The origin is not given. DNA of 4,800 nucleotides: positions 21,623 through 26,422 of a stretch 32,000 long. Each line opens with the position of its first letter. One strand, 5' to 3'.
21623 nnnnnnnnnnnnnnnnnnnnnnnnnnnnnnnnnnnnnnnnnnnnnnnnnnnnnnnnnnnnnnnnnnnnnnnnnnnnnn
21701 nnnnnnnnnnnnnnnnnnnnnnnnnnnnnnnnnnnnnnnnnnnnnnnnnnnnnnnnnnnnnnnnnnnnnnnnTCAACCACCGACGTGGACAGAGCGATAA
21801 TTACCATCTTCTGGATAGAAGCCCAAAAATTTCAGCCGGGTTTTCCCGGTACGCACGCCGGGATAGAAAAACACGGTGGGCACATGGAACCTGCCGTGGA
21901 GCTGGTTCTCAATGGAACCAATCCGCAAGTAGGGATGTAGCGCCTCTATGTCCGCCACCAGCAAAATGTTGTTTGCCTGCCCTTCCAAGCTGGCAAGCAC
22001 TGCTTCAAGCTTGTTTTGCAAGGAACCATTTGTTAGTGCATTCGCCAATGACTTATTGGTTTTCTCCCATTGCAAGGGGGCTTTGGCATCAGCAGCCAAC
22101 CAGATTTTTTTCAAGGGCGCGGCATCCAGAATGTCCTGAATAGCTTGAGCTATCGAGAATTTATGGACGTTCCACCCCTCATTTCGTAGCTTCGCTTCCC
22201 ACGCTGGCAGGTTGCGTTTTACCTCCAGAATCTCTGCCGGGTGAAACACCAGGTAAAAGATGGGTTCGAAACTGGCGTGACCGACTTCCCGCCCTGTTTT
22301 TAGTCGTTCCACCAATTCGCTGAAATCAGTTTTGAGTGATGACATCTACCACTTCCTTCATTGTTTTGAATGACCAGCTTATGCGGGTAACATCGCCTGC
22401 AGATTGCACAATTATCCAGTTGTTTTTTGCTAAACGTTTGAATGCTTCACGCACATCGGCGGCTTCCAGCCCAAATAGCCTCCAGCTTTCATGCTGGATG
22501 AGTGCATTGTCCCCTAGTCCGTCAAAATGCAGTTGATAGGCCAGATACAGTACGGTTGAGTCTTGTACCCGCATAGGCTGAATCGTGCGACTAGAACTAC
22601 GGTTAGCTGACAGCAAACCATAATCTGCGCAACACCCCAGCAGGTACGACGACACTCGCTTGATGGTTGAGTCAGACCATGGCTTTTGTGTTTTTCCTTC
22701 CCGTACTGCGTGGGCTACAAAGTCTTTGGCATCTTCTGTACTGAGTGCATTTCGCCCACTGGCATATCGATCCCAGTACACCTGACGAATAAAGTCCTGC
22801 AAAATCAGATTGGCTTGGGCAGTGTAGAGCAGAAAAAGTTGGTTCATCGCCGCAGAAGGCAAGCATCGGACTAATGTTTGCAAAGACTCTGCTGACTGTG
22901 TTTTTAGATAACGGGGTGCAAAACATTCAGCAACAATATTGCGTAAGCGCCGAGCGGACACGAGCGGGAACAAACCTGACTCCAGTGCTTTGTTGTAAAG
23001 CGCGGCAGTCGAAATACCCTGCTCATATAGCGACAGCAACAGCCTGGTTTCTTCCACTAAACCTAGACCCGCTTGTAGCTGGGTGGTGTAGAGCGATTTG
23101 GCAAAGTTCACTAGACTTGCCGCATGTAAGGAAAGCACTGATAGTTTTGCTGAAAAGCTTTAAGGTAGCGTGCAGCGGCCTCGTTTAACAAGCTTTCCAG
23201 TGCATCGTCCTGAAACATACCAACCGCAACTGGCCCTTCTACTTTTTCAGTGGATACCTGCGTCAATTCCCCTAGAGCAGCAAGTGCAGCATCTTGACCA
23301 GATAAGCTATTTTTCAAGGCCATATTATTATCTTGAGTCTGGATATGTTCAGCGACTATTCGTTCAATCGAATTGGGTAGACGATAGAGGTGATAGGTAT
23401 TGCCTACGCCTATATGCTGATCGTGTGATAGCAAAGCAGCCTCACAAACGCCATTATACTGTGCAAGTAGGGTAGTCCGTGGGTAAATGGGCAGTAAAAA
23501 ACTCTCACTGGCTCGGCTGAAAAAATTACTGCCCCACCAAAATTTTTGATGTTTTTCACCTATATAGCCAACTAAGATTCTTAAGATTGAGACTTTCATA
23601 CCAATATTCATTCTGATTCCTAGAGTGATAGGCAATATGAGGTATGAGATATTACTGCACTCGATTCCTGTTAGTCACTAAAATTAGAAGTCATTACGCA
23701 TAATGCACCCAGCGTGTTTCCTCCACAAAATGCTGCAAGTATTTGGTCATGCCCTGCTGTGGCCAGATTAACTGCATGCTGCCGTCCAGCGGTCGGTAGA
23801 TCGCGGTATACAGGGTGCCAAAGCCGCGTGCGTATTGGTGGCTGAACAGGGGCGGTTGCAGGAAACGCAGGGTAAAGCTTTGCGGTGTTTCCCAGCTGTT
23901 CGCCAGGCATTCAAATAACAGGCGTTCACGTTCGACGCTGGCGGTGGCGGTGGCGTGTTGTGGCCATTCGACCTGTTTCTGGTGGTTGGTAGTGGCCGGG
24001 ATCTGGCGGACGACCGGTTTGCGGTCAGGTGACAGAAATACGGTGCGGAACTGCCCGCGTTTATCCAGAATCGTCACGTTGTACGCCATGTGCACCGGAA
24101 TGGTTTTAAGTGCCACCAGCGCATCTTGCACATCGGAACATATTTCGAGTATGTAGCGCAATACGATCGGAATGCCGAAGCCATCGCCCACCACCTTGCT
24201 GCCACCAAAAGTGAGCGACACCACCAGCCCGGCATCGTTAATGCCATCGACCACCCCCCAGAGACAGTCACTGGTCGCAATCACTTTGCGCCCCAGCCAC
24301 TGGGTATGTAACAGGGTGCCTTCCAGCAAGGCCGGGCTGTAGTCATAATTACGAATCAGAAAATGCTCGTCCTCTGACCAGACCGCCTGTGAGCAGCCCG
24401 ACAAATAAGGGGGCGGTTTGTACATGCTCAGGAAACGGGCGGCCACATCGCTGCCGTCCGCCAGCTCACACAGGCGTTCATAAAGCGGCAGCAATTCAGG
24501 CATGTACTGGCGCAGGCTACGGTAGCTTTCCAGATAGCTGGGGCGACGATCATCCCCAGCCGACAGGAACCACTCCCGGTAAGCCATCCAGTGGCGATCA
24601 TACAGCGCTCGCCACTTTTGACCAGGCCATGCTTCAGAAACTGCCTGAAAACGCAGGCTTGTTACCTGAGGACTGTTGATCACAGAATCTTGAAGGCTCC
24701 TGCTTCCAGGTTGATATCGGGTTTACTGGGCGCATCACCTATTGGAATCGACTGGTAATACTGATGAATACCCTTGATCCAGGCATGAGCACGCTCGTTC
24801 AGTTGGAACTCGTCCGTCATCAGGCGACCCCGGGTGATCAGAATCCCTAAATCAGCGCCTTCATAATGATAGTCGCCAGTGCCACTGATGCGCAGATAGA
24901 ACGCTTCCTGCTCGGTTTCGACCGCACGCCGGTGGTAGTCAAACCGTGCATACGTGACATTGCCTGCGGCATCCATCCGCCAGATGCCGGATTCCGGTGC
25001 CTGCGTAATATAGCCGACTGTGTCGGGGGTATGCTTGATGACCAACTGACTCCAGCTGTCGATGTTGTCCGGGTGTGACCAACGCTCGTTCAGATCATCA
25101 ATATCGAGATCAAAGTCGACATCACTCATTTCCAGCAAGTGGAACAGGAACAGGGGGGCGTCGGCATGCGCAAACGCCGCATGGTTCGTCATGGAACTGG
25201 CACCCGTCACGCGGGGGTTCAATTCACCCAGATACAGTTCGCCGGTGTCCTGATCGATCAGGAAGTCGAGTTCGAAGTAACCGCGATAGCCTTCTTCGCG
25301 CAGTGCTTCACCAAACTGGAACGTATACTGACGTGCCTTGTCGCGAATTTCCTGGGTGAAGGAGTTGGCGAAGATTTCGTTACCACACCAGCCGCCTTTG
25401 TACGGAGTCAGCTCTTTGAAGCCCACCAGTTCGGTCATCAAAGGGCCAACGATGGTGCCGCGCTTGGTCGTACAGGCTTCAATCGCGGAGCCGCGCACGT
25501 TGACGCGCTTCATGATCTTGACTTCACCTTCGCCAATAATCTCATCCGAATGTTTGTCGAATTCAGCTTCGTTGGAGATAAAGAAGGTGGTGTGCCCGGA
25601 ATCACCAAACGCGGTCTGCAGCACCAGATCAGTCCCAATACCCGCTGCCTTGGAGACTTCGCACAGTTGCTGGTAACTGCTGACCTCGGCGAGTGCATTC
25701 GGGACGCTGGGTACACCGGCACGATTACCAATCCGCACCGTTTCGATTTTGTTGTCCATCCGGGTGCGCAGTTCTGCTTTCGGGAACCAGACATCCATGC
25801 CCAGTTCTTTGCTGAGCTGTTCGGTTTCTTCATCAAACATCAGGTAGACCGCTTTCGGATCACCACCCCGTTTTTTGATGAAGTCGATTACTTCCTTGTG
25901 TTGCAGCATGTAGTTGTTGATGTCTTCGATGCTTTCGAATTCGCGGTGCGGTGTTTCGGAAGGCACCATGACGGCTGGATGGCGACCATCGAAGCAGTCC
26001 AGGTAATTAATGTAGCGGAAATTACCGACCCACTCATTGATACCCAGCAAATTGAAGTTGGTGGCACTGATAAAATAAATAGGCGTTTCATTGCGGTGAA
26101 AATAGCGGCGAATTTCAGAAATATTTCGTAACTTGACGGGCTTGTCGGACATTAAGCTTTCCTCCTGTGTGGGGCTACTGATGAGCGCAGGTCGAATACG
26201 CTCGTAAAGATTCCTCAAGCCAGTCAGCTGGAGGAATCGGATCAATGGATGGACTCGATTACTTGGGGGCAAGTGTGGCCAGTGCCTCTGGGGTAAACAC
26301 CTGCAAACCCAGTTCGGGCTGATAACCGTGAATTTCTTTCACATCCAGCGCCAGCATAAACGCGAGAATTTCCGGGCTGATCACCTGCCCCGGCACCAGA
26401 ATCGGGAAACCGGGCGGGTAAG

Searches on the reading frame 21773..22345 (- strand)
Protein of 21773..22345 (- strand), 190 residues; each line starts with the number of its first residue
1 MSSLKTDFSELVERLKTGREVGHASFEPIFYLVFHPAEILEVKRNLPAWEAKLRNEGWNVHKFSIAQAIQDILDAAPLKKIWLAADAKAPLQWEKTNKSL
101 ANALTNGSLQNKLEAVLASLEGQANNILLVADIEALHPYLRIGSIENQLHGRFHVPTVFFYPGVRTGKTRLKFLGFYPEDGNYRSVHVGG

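Call 5: search_protein_families(library=pfam, proteins=[window:21773-22345:-])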
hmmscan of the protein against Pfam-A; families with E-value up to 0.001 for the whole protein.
window:21773-22345:- (190 aa): 1 family
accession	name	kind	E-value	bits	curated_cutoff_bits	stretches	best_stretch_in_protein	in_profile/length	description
PF08747.16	BrxB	-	6.1e-11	42.9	26.8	1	92-187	30-123/124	BREX protein BrxB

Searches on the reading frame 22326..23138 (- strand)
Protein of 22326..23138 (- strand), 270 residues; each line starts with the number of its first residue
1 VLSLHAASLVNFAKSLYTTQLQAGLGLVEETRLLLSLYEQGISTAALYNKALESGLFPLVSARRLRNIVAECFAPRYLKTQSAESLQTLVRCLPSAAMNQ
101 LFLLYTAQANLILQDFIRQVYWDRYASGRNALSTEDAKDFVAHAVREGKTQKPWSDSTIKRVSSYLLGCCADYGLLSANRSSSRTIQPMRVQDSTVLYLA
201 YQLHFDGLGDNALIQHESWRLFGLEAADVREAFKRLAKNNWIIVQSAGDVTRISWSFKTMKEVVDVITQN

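Call 5: search_protein_families(library=pfam, proteins=[window:22326-23138:-])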
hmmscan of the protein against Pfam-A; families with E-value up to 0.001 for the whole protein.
window:22326-23138:- (270 aa): 1 family
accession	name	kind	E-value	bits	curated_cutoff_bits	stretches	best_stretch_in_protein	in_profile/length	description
PF08849.17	BrxA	-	5.6e-27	95.1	23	1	17-200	3-181/184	BrxA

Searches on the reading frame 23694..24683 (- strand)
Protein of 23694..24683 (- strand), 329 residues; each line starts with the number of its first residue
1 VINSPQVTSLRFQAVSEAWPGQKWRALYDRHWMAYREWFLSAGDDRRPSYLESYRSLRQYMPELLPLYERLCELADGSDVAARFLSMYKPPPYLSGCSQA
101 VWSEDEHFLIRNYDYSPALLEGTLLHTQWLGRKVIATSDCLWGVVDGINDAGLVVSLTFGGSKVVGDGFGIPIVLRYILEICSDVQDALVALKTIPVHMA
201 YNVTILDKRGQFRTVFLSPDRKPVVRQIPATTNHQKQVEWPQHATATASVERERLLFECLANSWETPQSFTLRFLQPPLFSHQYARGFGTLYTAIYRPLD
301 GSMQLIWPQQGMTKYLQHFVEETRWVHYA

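Call 5: search_protein_families(library=pfam, proteins=[window:23694-24683:-])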
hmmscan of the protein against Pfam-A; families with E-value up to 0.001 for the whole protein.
window:23694-24683:- (329 aa): 1 family
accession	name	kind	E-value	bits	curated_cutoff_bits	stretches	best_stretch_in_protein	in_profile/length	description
PF03417.21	AAT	-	8.5e-35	120.9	23.2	1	104-310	4-223/225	Acyl-coenzyme A:6-aminopenicillanic acid acyl-transferase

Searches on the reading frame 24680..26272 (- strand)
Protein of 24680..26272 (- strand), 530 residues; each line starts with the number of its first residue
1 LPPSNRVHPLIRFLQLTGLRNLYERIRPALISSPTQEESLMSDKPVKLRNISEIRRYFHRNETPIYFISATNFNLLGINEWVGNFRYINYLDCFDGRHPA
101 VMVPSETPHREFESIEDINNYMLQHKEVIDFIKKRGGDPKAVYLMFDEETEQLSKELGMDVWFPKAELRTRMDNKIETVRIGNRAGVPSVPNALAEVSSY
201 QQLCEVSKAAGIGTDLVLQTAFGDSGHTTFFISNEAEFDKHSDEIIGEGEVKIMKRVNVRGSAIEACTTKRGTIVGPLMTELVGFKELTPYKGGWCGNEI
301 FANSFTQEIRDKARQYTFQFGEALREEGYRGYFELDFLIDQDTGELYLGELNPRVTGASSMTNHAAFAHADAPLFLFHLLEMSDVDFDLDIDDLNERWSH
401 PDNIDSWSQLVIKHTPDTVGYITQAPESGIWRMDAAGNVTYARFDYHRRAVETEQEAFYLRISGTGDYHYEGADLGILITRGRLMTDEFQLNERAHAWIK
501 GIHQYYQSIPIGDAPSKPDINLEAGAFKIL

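Call 25: search_protein_families(library=ncbifam, proteins=[window:24680-26272:-])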
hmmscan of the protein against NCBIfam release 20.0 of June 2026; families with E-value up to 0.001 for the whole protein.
window:24680-26272:- (530 aa): 8 families
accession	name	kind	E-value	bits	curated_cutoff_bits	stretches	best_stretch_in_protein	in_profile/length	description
NF005096.0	PRK06524.1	equivalog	3.1e-236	784.2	684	1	43-514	11-482/493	biotin carboxylase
NF009471.0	PRK12833.1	equivalog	1.2e-07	30.7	686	1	161-240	105-182/467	acetyl-CoA carboxylase biotin carboxylase subunit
TIGR01235.1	pyruv_carbox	equivalog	4.9e-07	27.6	1114.45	1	118-244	57-183/1143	pyruvate carboxylase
NF005525.0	PRK07178.1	equivalog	4e-06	25.7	768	1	118-250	56-188/471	acetyl-CoA carboxylase biotin carboxylase subunit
NF009554.0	PRK12999.1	equivalog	4.6e-05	21.4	965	0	154-242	99-185/1147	pyruvate carboxylase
NF006367.0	PRK08591.1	subfamily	5.8e-05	22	597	0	154-243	95-182/451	acetyl-CoA carboxylase biotin carboxylase subunit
NF005315.0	PRK06849.1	equivalog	0.00019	20.6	406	1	289-363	214-284/389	hypothetical protein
NF006406.0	PRK08654.1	equivalog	0.00081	18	739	0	123-240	61-179/499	acetyl-CoA carboxylase biotin carboxylase subunit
